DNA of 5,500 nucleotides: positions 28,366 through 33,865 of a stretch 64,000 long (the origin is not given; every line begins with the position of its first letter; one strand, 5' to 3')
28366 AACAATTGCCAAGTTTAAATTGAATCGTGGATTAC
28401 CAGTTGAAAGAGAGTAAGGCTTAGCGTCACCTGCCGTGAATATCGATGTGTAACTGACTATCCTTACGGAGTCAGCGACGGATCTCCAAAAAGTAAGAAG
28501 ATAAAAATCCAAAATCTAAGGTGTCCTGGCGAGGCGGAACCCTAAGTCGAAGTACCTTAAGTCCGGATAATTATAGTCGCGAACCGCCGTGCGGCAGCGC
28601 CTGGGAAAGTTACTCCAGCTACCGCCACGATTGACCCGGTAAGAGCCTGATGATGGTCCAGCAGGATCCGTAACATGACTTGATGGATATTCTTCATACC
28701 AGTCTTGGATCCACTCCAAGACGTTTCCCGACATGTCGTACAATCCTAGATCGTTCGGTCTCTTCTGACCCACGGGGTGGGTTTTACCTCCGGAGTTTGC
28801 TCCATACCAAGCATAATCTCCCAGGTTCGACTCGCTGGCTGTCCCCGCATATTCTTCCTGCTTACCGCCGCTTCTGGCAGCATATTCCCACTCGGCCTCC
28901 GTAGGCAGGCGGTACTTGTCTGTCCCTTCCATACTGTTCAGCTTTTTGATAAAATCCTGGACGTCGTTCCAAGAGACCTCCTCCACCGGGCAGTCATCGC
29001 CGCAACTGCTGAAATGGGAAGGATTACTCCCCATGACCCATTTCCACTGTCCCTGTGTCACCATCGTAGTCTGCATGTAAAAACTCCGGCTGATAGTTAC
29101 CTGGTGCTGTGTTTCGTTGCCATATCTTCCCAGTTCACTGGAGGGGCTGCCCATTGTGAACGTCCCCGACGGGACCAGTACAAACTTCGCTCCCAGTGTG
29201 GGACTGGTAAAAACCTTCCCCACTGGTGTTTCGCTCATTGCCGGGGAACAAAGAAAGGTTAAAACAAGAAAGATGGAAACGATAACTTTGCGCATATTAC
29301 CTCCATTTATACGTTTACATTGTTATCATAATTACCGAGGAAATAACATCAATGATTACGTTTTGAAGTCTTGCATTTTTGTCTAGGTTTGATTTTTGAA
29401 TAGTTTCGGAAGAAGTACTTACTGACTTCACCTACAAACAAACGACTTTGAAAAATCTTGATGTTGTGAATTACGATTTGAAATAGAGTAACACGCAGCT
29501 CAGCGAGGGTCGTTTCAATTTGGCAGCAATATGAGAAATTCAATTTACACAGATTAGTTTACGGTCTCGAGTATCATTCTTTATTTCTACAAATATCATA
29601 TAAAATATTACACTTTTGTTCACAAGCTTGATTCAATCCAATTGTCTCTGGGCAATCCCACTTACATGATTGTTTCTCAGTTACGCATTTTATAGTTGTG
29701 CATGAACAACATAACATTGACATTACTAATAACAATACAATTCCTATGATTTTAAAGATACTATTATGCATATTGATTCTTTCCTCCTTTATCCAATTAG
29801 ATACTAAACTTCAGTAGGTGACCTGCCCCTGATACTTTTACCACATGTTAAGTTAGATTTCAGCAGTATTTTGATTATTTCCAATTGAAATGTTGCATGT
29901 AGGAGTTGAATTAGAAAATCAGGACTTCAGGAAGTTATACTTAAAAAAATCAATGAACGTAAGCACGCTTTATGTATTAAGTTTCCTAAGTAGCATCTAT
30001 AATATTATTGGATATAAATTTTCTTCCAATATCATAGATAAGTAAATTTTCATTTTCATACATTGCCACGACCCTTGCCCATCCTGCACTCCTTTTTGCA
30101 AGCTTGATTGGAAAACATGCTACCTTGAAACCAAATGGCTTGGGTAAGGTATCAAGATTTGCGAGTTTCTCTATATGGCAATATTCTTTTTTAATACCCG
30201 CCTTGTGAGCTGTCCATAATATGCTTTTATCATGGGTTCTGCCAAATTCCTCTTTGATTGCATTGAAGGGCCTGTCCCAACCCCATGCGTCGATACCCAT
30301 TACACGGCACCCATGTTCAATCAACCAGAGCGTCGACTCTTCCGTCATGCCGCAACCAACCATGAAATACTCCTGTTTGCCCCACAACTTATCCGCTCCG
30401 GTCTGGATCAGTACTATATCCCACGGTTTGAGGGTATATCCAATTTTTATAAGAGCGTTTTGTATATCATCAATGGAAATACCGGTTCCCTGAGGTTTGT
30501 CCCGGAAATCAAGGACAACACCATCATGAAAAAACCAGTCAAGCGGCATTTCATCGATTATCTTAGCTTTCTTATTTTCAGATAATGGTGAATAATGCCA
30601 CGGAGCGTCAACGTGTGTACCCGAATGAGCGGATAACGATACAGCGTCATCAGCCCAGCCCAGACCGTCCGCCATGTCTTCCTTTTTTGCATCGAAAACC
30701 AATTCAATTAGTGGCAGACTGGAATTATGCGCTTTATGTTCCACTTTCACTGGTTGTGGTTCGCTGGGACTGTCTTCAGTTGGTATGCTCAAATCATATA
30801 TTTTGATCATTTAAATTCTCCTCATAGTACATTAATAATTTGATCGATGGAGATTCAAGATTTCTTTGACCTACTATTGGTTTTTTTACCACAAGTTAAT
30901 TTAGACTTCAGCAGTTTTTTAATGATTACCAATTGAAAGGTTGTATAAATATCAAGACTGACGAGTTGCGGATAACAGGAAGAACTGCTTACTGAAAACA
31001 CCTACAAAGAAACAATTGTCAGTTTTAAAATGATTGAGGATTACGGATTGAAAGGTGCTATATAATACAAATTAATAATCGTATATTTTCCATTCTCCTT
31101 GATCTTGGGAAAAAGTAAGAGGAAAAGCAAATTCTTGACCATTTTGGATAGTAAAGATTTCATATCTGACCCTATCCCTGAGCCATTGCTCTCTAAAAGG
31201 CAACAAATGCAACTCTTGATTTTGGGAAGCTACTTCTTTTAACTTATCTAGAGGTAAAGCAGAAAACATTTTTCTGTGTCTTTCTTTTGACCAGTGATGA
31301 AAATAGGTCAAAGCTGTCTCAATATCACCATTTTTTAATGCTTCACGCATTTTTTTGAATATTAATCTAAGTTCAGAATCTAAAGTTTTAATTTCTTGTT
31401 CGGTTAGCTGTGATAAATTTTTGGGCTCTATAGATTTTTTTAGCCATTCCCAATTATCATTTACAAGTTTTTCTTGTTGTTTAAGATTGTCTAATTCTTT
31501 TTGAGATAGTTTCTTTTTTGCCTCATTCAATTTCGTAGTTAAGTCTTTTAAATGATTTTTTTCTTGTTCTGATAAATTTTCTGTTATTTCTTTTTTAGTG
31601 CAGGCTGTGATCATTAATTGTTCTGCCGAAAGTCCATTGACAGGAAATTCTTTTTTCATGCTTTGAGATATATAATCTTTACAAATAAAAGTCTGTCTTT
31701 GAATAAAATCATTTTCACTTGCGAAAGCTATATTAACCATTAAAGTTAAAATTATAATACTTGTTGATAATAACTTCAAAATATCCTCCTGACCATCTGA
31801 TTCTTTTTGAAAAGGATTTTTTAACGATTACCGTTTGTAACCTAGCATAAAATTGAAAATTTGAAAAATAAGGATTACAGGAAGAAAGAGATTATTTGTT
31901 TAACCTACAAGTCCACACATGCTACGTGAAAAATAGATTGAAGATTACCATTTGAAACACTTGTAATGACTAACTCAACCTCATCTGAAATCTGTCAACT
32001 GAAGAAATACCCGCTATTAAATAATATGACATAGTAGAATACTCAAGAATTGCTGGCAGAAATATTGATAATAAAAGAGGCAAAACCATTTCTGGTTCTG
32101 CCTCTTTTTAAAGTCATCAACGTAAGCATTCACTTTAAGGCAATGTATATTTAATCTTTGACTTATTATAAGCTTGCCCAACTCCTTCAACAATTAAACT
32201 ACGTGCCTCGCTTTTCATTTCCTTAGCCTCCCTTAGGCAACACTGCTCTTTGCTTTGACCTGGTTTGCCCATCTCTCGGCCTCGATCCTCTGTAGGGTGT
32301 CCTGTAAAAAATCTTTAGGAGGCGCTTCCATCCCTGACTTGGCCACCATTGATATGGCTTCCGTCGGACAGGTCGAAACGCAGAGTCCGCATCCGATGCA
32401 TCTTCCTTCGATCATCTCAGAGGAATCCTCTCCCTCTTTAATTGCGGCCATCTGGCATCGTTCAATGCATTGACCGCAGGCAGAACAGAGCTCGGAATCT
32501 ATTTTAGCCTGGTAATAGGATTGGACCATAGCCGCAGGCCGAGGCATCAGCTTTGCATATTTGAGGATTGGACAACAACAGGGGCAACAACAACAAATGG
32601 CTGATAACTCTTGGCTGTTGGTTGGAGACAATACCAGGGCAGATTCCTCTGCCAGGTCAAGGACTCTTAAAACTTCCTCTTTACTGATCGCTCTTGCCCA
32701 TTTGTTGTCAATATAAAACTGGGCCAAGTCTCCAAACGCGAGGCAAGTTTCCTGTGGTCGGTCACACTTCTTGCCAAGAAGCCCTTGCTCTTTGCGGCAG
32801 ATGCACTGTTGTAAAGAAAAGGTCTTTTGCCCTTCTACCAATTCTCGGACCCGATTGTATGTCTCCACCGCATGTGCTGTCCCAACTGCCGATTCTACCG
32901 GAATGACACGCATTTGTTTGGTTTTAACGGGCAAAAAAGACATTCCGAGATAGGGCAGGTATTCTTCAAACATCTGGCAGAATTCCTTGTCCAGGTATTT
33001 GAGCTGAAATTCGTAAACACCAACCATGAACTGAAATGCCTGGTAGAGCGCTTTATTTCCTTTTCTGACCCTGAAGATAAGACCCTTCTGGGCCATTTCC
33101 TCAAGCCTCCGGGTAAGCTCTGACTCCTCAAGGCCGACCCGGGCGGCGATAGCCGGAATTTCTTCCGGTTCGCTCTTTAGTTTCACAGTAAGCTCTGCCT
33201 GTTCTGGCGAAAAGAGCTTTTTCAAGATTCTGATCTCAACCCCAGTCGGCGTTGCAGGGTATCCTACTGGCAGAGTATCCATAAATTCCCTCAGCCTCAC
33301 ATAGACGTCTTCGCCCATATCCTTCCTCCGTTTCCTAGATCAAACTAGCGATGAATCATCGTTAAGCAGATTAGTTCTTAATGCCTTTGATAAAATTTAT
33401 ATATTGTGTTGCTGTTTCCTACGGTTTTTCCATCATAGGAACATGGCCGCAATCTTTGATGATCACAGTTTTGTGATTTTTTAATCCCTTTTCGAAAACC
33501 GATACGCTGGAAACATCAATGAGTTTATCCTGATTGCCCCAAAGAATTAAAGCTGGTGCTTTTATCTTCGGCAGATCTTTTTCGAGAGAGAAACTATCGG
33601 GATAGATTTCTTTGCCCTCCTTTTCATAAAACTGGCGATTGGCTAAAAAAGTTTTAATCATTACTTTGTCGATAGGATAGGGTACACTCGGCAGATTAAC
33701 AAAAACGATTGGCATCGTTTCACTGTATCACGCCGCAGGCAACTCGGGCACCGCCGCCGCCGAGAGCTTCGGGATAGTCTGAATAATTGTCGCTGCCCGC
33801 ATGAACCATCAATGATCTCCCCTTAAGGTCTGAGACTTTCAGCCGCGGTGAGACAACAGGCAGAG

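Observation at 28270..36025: Integron-like same-strand cassette array punctuated by a conserved composite repeat, with no integrase in view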

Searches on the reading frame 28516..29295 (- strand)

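Call 9: search_protein_families(library=pfam, proteins=[window:28516-29295:-], max_evalue=0.01)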
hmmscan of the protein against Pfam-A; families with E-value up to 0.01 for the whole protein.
window:28516-29295:- (259 aa): 1 family
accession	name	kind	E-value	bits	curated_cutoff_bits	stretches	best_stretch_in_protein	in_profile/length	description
PF03781.23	FGE-sulfatase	-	1.4e-48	166.2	23.3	1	37-257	4-255/255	Sulfatase-modifying factor enzyme 1-like domain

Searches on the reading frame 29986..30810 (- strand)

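Call 9: search_protein_families(library=pfam, proteins=[window:29986-30810:-], max_evalue=0.01)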
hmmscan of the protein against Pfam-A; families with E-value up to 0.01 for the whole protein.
window:29986-30810:- (274 aa): 1 family
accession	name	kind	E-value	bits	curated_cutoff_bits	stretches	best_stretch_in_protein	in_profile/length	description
PF04199.19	Cyclase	-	3e-35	122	23.1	1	5-180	1-142/142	Putative cyclase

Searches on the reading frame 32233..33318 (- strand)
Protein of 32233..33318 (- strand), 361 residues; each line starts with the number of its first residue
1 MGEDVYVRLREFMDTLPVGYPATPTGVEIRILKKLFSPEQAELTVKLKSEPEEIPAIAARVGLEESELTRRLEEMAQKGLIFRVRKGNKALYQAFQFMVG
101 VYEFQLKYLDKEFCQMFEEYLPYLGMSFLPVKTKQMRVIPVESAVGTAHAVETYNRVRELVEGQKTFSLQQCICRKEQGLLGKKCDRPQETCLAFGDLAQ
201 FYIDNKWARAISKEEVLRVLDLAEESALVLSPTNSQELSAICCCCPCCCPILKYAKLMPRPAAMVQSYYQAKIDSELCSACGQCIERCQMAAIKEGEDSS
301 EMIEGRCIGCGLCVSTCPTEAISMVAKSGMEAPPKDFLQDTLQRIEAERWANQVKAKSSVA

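Call 9: search_protein_families(library=pfam, proteins=[window:32233-33318:-], max_evalue=0.01)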
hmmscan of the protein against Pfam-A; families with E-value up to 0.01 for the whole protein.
window:32233-33318:- (361 aa): 13 families
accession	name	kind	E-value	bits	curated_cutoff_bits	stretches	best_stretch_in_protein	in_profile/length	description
PF00037.32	Fer4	-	2.1e-13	49.9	21.1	2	303-323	4-24/24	4Fe-4S binding domain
PF14697.11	Fer4_21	-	8.8e-10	39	35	1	271-324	1-59/59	4Fe-4S dicluster domain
PF12837.12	Fer4_6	-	2.4e-07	30.8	25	1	302-322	4-24/24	4Fe-4S binding domain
PF13187.11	Fer4_9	-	7.6e-07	29.5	27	1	278-322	2-52/52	4Fe-4S dicluster domain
PF13237.11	Fer4_10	-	8.3e-07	29.3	25.5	1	272-318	3-53/53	4Fe-4S dicluster domain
PF12797.12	Fer4_2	-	1.2e-05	25.4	24.5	1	304-319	7-22/22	4Fe-4S binding domain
PF12838.12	Fer4_7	-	1.5e-05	25.8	27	1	306-327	1-22/52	4Fe-4S dicluster domain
PF25160.1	LdpA_Fe-S-bd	-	3.4e-05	24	27.6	1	288-326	13-47/49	LdpA Fe-S cluster-binding domain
PF13484.11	Fer4_16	-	0.00025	22.2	30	1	306-330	1-24/66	4Fe-4S double cluster binding domain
PF25212.1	HVO_A0114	-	0.00037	20.7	27.6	1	31-89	15-74/84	HVO_A0114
PF12800.12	Fer4_4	-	0.00079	20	24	1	306-319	3-16/17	4Fe-4S binding domain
PF22451.2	NirdL-like_HTH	-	0.0044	17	27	1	56-81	21-46/47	Siroheme decarboxylase NirDL-like HTH domain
PF01978.25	TrmB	-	0.0068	16.7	25.6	0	47-96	18-66/68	Sugar-specific transcriptional regulator TrmB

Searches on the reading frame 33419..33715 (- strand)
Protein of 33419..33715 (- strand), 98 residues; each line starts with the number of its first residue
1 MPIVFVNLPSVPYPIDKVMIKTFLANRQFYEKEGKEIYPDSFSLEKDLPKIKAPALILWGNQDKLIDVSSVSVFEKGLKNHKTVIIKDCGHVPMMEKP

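Call 9: search_protein_families(library=pfam, proteins=[window:33419-33715:-], max_evalue=0.01)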
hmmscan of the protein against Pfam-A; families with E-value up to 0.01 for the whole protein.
window:33419-33715:- (98 aa): 3 families
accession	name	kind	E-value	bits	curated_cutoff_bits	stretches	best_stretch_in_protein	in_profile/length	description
PF00561.26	Abhydrolase_1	-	3.6e-08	33.8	25.8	1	46-98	193-245/245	alpha/beta hydrolase fold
PF12146.15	Hydrolase_4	-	0.0003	20.6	27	1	43-97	182-238/239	Serine aminopeptidase, S33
PF01738.24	DLH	-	0.0093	16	21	1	45-83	136-175/217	Dienelactone hydrolase family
